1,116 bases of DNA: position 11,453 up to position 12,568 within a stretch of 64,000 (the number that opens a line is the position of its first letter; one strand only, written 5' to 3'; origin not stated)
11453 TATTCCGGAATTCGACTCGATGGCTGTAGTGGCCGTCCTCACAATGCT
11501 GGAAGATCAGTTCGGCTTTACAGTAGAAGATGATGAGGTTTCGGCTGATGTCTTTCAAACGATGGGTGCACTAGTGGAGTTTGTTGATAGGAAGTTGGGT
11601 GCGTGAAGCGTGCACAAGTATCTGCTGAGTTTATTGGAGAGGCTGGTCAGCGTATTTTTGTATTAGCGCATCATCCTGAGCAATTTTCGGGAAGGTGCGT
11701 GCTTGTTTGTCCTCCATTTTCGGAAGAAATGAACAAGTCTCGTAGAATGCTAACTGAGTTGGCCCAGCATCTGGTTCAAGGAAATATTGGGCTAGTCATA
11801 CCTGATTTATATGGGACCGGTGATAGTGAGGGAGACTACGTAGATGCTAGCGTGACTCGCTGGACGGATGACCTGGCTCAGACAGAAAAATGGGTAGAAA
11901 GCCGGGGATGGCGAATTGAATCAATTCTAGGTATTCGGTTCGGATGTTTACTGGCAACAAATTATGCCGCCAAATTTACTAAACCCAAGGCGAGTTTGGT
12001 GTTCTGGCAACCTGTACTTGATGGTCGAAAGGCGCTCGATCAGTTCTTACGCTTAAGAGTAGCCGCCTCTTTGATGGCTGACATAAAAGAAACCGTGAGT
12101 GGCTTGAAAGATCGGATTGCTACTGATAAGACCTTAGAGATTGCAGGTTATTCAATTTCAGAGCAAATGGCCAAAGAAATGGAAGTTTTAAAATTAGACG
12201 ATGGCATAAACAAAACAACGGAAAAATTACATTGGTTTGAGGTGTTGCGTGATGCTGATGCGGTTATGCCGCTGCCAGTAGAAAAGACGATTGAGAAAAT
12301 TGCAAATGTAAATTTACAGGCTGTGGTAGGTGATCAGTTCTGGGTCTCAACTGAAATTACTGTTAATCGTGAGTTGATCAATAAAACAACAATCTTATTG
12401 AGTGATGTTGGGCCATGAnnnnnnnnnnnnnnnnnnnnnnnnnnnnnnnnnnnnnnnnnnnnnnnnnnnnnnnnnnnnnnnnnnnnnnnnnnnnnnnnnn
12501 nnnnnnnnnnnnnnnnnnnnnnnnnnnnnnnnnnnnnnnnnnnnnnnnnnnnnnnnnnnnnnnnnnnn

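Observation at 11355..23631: Carrier-protein cassette of unknown product embedded in the EPS locus and split into two arms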

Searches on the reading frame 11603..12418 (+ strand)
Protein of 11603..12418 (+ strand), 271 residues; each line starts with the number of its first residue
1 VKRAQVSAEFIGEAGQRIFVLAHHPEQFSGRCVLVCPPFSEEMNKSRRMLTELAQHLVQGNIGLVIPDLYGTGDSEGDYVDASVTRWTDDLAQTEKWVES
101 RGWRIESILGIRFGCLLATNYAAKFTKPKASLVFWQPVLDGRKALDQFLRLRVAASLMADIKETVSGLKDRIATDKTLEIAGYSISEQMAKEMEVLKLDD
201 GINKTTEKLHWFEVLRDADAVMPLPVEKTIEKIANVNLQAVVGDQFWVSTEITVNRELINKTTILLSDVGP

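Call 4: search_protein_families(library=ncbifam, proteins=[window:11603-12418:+], max_evalue=0.00001)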
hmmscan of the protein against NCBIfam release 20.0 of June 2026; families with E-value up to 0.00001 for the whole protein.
window:11603-12418:+ (271 aa): 1 family
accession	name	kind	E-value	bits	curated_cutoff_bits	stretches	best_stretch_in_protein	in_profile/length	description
TIGR03101.1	hydr2_PEP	hypoth_equivalog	2.2e-63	214.3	202.75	1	12-267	7-266/266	hydrolase 2, exosortase A system-associated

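Call 6: search_protein_families(library=pfam, proteins=[window:11603-12418:+], max_evalue=0.001)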
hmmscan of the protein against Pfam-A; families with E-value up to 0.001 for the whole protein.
window:11603-12418:+ (271 aa): 1 family
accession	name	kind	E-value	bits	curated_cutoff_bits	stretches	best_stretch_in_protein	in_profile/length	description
PF12146.15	Hydrolase_4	-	1.3e-05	25.1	27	1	46-171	16-147/239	Serine aminopeptidase, S33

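Call 45: find_homologous_proteins(query=window:11603-12418:+, max_evalue=1e-8)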
Query window:11603-12418:+ (271 aa): 960 proteins with E <= 1e-8 among 1646 candidates; the best 120 are listed.
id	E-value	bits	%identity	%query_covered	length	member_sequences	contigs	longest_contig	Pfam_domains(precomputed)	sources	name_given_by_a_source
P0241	3.5e-165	566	94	100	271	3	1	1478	PF12146.16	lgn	-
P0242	2.6e-122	425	70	99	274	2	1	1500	PF12146.16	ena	-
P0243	6.5e-117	408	66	100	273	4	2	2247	PF12146.16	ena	-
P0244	1.1e-115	404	67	100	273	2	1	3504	PF12146.16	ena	-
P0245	7.6e-106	371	59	98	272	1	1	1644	PF12146.16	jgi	jgi:exosortase A-associated hydrolase 2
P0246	4.0e-103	362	68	86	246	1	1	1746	PF12146.16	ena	-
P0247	1.1e-95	338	56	99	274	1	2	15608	PF12146.16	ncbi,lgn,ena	-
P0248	3.5e-95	336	56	99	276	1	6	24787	PF12146.16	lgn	-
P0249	1.3e-91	325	55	96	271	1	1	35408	PF12146.16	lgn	-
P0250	9.1e-91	322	53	99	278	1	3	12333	PF12146.16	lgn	-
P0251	1.2e-84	302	51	99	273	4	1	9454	PF12146.16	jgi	jgi:exosortase A-associated hydrolase 2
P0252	2.1e-84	301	54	93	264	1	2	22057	PF12146.16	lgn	-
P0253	6.0e-84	300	50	99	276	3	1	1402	PF12146.16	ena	-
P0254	4.8e-83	297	51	100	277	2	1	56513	PF12146.16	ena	-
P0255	2.0e-82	295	51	96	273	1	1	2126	PF12146.16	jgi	jgi:exosortase A-associated hydrolase 2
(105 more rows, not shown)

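Call 61: predict_structure(alignment_id=A3)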
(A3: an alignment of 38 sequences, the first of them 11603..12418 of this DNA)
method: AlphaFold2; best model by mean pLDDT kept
length: 271 residues; sequences in the alignment: 38
mean_pLDDT: 93.6   pTM: 0.92
mean pLDDT of the five models: 93.6, 92.8, 92.5, 92.3, 90.8
residues with pLDDT >= 90: 230; 70-90: 34; 50-70: 6; < 50: 1
segments of 3 or more residues with pLDDT < 50: none
pLDDT, mean of each block of 10 residues (from residue 1): 88 95 96 96 93 97 97 86 96 97 97 97 86 96 96 95 97 96 95 95 80 96 95 93 91 95 90 48
secondary structure, 60 per line:
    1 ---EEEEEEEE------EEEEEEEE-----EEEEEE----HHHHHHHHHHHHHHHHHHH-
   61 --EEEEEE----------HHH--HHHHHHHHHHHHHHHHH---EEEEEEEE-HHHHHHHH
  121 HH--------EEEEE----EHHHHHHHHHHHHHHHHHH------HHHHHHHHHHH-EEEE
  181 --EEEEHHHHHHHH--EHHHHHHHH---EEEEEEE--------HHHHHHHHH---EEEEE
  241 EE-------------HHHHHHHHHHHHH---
elements in order: E4-11 E18-25 E31-36 H41-59 E63-68 H84-100 E104-111 H113-122 E131-135 H141-158 H165-175 E177-180 E183-186 H187-194 H198-205 E209-215 H224-232 E236-242 H256-268

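Call 64: fold_search(model_id=the predicted structure, library=pdb)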
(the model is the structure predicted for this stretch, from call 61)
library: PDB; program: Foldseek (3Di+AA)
matches with E <= 10: 1664; with E <= 0.001: 1023
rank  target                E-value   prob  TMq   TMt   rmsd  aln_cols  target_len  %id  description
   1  7q4j_A                8.8e-13  1.00  0.75  0.78   4.4       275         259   18  A thermostable lipase from Thermoanaerobacter thermohydrosulfuricus in complex a monoacylglycerol intermediate (released 2023-05-10)
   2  7z2u_A                4.5e-12  1.00  0.75  0.77   5.1       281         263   18  Wild-type ferulic acid esterase from Lactobacillus buchneri in complex with ferulate (released 2022-11-30)
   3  7xri_A                5.1e-12  1.00  0.71  0.74   4.5       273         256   16  Feruloyl esterase mutant -S106A (released 2023-05-17)
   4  9h0z_C                6.5e-12  1.00  0.71  0.77   4.8       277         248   19  Crystal structure of TTL[Nle], thermophilic lipase TTL from Thermoanaerobacter thermohydrosulfuricus containing non-ca (released 2025-10-29)
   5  7z2x_A                1.0e-11  1.00  0.74  0.75   5.1       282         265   18  Wild-type ferulic acid esterase from Lactobacillus buchneri (released 2022-11-30)
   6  3pf9                  1.0e-11  1.00  0.64  0.69   5.7       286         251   16  Crystal structure of the Lactobacillus johnsonii cinnamoyl esterase LJ0536 S106A mutant (released 2011-08-31)
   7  7z2v_B                1.3e-11  1.00  0.74  0.77   5.1       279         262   18  Ferulic acid esterase variant S114A from Lactobacillus buchneri (released 2022-11-30)
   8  9h0z_A                1.7e-11  1.00  0.76  0.80   4.0       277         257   19  Crystal structure of TTL[Nle], thermophilic lipase TTL from Thermoanaerobacter thermohydrosulfuricus containing non-ca (released 2025-10-29)
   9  9h0z_D                2.6e-11  1.00  0.71  0.77   4.7       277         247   19  Crystal structure of TTL[Nle], thermophilic lipase TTL from Thermoanaerobacter thermohydrosulfuricus containing non-ca (released 2025-10-29)
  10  7z2x_B                2.8e-11  1.00  0.71  0.74   5.1       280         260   17  Wild-type ferulic acid esterase from Lactobacillus buchneri (released 2022-11-30)
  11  7q4h_A                3.4e-11  1.00  0.75  0.79   4.1       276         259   18  A thermostable lipase from Thermoanaerobacter thermohydrosulfuricus in complex with PMSF (released 2023-05-10)
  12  7z2v_A                3.8e-11  1.00  0.75  0.77   5.1       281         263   18  Ferulic acid esterase variant S114A from Lactobacillus buchneri (released 2022-11-30)
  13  3pf8_A                4.0e-11  1.00  0.69  0.74   4.7       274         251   16  Crystal structure of the Lactobacillus johnsonii cinnamoyl esterase LJ0536 (released 2011-08-31)
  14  3llc                  5.5e-11  1.00  0.65  0.67   5.1       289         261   14  Crystal structure of Putative hydrolase (YP_002548124.1) from Agrobacterium vitis S4 at 1.80 A resolution (released 2010-03-23)
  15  8b4u                  6.5e-11  1.00  0.75  0.75   4.0       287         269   19  The crystal structure of PET46, a PETase enzyme from Candidatus bathyarchaeota (released 2023-08-23)
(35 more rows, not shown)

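Call 79: search_protein_representatives(alignment_id=A3)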
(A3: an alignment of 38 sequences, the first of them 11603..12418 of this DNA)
Query: 38 sequences, 274 profile positions. Proteins with E-value up to 0.001 (for the whole library): 10591; up to 1e-10: 6703; up to 1e-30: 1416. The best 150 are listed.
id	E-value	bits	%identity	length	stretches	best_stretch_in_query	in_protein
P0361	5.7e-105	366.9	-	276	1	1-273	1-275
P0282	1.1e-104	366.0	-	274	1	1-273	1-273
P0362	4.0e-104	364.2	-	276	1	1-272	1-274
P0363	6.5e-99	347.1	-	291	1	1-272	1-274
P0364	4.8e-96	337.7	-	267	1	2-265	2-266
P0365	8.5e-96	336.9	-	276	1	2-270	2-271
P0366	1.1e-95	336.5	-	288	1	1-271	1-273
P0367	2.4e-95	335.4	-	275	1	1-272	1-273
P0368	3.3e-92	325.1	-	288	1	4-271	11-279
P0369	6.9e-92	324.0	-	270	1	1-270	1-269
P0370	9.1e-92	323.6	-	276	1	1-272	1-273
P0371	1.3e-91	323.2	-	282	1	3-272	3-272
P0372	2.3e-91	322.3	-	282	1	1-272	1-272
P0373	3.3e-91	321.8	-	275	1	2-272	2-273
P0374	4.8e-90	318.0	-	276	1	6-270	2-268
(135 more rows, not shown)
